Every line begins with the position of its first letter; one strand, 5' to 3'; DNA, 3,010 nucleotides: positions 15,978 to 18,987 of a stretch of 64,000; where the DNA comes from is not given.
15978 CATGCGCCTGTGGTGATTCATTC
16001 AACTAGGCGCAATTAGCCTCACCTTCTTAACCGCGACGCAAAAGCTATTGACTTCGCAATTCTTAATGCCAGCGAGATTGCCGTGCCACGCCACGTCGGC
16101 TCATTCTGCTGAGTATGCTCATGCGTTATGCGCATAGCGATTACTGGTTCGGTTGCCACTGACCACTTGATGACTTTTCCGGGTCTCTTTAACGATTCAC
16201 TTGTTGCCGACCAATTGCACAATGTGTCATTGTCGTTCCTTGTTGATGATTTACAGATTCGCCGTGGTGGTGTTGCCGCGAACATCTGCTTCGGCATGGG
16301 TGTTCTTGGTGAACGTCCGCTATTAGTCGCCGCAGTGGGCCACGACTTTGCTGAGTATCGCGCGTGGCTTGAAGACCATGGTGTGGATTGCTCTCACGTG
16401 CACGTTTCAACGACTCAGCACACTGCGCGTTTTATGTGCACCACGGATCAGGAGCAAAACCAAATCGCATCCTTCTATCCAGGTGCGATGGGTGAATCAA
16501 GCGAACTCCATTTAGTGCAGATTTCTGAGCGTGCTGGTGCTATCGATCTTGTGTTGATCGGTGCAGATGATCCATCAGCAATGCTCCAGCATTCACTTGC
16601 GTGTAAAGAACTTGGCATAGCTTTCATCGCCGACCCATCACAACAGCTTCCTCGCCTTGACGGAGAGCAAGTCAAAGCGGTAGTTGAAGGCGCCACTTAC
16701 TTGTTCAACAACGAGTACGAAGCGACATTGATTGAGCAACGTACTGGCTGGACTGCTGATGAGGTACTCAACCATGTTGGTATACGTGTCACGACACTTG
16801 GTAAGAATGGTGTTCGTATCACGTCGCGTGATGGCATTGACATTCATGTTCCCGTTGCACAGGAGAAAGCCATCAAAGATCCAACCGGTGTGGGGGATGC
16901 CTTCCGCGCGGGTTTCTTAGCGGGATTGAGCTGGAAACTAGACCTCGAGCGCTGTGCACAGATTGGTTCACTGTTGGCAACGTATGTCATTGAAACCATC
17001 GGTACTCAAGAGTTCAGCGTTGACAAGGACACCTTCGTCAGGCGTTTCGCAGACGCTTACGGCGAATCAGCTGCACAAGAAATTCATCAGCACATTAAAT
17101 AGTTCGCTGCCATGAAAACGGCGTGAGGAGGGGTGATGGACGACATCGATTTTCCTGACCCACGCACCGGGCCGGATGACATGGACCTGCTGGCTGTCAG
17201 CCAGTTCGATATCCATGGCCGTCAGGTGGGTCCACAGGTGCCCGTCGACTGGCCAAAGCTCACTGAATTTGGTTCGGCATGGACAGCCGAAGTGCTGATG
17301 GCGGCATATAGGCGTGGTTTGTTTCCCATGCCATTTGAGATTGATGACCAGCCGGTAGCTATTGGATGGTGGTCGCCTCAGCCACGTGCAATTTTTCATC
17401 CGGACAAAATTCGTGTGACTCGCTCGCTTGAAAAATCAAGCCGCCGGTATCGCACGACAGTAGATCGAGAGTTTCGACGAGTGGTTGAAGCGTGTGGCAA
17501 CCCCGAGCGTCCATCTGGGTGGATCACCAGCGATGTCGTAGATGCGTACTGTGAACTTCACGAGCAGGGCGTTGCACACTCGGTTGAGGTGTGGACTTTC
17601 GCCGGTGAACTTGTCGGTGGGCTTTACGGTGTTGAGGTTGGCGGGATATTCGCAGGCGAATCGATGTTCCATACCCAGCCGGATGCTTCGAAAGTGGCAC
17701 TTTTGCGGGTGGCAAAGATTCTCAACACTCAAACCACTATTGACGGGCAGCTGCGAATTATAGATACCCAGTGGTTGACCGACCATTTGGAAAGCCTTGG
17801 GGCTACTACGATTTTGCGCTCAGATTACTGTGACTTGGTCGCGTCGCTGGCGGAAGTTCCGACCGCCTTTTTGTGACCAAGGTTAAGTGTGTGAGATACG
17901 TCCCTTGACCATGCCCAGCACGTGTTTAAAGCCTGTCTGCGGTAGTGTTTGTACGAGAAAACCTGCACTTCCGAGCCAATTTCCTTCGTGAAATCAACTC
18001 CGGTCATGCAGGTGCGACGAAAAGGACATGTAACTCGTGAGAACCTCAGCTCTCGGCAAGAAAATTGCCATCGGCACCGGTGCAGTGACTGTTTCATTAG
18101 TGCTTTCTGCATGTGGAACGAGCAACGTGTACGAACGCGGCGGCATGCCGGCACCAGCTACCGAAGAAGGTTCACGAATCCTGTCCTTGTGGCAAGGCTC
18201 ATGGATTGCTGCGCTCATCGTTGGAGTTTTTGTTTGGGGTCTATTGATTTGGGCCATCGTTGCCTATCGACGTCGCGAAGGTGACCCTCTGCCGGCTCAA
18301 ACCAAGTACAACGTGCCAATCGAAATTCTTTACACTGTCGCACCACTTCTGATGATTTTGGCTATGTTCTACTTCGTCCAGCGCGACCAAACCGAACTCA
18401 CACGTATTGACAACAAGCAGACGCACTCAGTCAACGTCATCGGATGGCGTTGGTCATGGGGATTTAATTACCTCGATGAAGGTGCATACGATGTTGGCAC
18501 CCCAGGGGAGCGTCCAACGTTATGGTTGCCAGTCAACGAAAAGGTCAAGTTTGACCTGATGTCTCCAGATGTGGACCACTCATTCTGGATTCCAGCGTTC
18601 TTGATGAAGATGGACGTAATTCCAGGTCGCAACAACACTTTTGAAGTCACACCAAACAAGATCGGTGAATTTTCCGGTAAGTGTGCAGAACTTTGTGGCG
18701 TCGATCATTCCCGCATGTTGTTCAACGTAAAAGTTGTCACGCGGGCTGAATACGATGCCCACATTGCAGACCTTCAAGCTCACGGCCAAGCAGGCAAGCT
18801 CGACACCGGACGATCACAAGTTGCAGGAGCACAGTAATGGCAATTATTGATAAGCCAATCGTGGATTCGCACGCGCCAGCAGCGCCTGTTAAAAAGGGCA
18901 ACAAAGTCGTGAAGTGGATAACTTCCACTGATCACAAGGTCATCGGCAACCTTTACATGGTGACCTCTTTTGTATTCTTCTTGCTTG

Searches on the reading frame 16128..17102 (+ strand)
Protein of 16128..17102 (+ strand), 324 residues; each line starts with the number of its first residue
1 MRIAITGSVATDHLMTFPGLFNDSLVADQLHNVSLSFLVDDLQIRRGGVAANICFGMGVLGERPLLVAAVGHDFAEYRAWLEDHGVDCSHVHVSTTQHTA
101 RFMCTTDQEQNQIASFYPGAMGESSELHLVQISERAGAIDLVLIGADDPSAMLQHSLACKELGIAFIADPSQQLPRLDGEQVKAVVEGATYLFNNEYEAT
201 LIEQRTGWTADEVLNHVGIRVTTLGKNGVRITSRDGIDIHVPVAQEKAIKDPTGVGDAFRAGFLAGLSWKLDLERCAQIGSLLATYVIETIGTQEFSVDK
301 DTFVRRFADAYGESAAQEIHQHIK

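Call 16: search_protein_families(library=pfam, proteins=[window:16128-17102:+], max_evalue=0.001)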
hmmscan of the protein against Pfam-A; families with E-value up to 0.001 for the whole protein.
window:16128-17102:+ (324 aa): 1 family
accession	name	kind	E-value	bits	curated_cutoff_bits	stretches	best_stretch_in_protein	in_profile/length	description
PF00294.29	PfkB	-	2.2e-43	149.1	25.8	1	32-296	22-298/302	pfkB family carbohydrate kinase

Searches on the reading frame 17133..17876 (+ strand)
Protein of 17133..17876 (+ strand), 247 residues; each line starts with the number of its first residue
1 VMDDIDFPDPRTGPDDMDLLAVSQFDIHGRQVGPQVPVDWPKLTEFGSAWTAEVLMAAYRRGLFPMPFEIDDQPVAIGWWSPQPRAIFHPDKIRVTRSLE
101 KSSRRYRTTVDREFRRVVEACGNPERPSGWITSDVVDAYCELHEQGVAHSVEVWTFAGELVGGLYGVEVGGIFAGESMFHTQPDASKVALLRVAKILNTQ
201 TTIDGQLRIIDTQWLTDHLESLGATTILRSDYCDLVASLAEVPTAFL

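Call 16: search_protein_families(library=pfam, proteins=[window:17133-17876:+], max_evalue=0.001)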
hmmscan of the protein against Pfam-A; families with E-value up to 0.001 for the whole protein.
window:17133-17876:+ (247 aa): 1 family
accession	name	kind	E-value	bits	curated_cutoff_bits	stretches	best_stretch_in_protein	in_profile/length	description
PF03588.20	Leu_Phe_trans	-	1.4e-57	194.4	22.7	1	53-227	2-170/171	Leucyl/phenylalanyl-tRNA protein transferase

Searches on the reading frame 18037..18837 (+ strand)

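Call 16: search_protein_families(library=pfam, proteins=[window:18037-18837:+], max_evalue=0.001)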
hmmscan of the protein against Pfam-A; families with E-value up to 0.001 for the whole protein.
window:18037-18837:+ (266 aa): 2 families
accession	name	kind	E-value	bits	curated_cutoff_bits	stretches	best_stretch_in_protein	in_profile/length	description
PF00116.26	COX2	-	2.3e-17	63.5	22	1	162-233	48-119/120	Cytochrome C oxidase subunit II, periplasmic domain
PF02790.20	COX2_TM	-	0.00025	21.6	22.8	1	53-110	24-83/88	Cytochrome C oxidase subunit II, transmembrane domain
